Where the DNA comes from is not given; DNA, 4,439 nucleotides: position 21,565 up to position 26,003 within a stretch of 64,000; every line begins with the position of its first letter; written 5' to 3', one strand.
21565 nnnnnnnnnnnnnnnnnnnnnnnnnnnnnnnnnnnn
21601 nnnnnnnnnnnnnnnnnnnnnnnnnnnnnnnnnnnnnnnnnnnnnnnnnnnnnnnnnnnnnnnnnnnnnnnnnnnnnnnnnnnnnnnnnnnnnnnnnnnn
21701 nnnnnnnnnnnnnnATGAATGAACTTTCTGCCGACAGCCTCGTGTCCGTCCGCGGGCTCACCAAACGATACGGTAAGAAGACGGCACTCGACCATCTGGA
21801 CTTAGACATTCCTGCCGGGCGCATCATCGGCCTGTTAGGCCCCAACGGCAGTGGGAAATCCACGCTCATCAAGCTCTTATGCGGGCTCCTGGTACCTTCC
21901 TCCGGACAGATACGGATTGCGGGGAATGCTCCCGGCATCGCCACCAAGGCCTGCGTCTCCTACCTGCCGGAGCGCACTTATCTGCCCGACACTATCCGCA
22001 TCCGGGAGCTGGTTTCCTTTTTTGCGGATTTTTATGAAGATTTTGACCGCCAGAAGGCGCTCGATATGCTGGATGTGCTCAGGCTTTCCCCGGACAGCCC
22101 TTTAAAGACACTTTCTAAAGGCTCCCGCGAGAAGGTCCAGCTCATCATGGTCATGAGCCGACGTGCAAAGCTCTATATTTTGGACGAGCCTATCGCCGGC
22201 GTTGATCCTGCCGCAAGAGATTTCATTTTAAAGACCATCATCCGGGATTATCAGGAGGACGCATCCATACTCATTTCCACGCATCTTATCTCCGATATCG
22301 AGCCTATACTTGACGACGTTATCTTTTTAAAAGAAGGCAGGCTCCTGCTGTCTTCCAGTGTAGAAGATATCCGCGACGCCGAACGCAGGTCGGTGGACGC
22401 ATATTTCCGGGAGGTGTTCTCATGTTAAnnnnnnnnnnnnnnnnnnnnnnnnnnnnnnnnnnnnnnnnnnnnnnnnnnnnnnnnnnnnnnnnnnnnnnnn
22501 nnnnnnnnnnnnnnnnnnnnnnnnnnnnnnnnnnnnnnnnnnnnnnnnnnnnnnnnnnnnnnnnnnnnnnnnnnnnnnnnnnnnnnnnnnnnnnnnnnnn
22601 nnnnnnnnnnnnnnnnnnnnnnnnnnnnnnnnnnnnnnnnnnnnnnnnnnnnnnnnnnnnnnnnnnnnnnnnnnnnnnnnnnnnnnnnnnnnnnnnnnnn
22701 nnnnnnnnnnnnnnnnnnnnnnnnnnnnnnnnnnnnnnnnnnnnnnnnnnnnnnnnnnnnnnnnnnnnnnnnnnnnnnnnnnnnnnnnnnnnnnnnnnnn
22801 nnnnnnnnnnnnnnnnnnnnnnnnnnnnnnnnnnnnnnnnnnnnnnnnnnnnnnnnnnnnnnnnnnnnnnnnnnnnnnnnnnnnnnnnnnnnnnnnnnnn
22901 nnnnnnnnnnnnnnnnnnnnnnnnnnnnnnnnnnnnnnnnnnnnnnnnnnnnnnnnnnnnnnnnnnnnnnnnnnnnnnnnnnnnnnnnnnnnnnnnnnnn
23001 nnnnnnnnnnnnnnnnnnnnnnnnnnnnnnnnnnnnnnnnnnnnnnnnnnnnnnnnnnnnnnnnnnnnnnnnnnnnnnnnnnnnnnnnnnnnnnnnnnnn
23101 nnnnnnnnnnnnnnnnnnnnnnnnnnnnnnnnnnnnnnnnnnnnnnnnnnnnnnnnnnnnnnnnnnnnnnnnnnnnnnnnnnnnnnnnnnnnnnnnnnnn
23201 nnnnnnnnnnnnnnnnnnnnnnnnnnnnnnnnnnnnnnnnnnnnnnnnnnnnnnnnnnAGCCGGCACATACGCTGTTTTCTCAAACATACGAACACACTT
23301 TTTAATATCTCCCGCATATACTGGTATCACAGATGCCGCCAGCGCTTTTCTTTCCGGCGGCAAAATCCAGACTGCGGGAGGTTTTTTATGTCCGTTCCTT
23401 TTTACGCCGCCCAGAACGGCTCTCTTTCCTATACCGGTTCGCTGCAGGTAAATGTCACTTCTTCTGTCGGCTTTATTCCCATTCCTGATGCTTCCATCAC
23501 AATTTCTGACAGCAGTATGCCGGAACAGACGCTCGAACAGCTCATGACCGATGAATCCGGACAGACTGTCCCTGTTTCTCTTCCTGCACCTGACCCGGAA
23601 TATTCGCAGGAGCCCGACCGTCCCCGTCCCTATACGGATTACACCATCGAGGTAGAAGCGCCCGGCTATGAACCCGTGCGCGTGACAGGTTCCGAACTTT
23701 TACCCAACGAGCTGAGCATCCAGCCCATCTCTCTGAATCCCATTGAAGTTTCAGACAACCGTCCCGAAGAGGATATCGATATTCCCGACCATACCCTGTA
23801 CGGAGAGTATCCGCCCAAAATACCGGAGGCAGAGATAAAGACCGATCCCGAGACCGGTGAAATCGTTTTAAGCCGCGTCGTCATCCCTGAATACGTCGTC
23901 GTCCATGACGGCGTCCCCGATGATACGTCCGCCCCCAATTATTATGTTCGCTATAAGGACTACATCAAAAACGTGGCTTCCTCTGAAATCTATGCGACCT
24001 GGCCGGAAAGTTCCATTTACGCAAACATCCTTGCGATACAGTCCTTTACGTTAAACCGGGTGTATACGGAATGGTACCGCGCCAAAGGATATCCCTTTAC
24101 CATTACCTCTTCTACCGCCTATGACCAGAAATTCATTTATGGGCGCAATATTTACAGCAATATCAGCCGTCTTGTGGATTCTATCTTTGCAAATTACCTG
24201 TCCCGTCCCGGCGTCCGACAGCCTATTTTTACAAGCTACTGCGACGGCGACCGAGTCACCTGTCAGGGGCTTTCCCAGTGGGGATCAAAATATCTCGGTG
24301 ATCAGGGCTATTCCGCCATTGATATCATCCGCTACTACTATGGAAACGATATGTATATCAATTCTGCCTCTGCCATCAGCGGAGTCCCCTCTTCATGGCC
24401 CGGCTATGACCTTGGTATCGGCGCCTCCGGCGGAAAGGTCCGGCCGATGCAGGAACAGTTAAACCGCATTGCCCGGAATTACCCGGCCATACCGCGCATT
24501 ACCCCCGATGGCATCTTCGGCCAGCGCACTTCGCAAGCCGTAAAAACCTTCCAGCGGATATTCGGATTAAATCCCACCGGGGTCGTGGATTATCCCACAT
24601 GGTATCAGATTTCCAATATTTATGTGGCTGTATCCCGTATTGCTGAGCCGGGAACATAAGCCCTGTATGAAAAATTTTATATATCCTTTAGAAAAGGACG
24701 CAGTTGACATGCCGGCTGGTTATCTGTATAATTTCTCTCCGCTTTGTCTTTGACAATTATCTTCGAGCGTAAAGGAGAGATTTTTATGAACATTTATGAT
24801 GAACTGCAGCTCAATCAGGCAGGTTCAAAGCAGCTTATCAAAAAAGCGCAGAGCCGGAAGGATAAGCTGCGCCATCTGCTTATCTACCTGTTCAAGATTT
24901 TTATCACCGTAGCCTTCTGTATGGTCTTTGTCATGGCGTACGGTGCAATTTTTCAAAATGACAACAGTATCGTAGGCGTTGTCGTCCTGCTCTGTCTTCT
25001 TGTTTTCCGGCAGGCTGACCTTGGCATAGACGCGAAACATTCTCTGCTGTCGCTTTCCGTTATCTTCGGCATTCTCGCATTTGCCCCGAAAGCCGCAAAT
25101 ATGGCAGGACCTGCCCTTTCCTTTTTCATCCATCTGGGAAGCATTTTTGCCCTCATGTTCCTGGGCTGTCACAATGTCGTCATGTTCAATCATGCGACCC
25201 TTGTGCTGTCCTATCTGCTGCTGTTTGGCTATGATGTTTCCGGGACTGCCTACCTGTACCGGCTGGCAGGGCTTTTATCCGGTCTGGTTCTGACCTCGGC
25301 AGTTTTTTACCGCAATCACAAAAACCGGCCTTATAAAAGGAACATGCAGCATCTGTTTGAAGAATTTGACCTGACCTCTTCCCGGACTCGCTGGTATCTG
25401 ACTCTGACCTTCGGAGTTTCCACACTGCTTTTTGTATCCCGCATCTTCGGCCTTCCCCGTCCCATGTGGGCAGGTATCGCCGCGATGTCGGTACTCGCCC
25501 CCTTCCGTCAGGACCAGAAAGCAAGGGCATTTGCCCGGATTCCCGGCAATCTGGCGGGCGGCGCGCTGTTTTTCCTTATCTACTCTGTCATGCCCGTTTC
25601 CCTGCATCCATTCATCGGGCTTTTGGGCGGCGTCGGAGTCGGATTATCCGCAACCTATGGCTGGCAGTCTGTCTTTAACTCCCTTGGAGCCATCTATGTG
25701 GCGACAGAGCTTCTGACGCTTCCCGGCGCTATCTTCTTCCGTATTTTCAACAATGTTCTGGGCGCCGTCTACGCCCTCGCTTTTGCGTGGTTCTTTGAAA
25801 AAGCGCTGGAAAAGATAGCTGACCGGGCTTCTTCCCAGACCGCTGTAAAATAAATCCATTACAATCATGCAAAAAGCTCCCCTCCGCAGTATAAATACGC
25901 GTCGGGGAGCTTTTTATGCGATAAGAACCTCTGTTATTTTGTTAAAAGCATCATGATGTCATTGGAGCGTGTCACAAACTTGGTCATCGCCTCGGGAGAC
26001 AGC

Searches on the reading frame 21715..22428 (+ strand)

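Call 24: search_protein_families(library=pfam, proteins=[window:21715-22428:+], max_evalue=0.00001)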
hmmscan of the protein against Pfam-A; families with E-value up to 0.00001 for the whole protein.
window:21715-22428:+ (237 aa): 2 families
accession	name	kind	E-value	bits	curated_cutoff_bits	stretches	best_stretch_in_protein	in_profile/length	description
PF00005.33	ABC_tran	-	1.8e-25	90.6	25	1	25-161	1-137/137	ABC transporter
PF13304.12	AAA_21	-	1.8e-11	45.1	27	0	130-190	235-298/304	AAA domain, putative AbiEii toxin, Type IV TA system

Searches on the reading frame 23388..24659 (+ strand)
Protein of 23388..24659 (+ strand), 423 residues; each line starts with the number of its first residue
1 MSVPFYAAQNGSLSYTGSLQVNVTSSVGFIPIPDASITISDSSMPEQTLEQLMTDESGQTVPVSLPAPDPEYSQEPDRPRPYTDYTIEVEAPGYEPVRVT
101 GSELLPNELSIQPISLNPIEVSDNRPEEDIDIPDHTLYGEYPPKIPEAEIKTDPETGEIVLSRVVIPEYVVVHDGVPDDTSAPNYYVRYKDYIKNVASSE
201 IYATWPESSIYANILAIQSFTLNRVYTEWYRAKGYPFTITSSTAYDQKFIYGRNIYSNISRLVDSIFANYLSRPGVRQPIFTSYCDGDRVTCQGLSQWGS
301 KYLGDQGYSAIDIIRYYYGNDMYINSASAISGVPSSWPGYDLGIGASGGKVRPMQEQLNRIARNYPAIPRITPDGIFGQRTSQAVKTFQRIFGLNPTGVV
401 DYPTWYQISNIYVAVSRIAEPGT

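Call 54: search_protein_families(library=pfam, proteins=[window:23388-24659:+], max_evalue=0.00001)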
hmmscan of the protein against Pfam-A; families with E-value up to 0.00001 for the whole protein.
window:23388-24659:+ (423 aa): 1 family
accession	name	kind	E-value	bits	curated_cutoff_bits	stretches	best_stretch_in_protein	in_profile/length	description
PF01471.23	PG_binding_1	-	1.5e-14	54.4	23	1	348-407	2-56/57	Putative peptidoglycan binding domain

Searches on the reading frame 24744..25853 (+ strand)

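Call 54: search_protein_families(library=pfam, proteins=[window:24744-25853:+], max_evalue=0.00001)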
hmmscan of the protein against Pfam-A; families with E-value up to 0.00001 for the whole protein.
window:24744-25853:+ (369 aa): 1 family
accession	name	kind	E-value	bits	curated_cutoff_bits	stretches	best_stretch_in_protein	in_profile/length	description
PF13515.12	FUSC_2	-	6e-16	59.2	25.6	1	229-347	3-126/126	Fusaric acid resistance protein-like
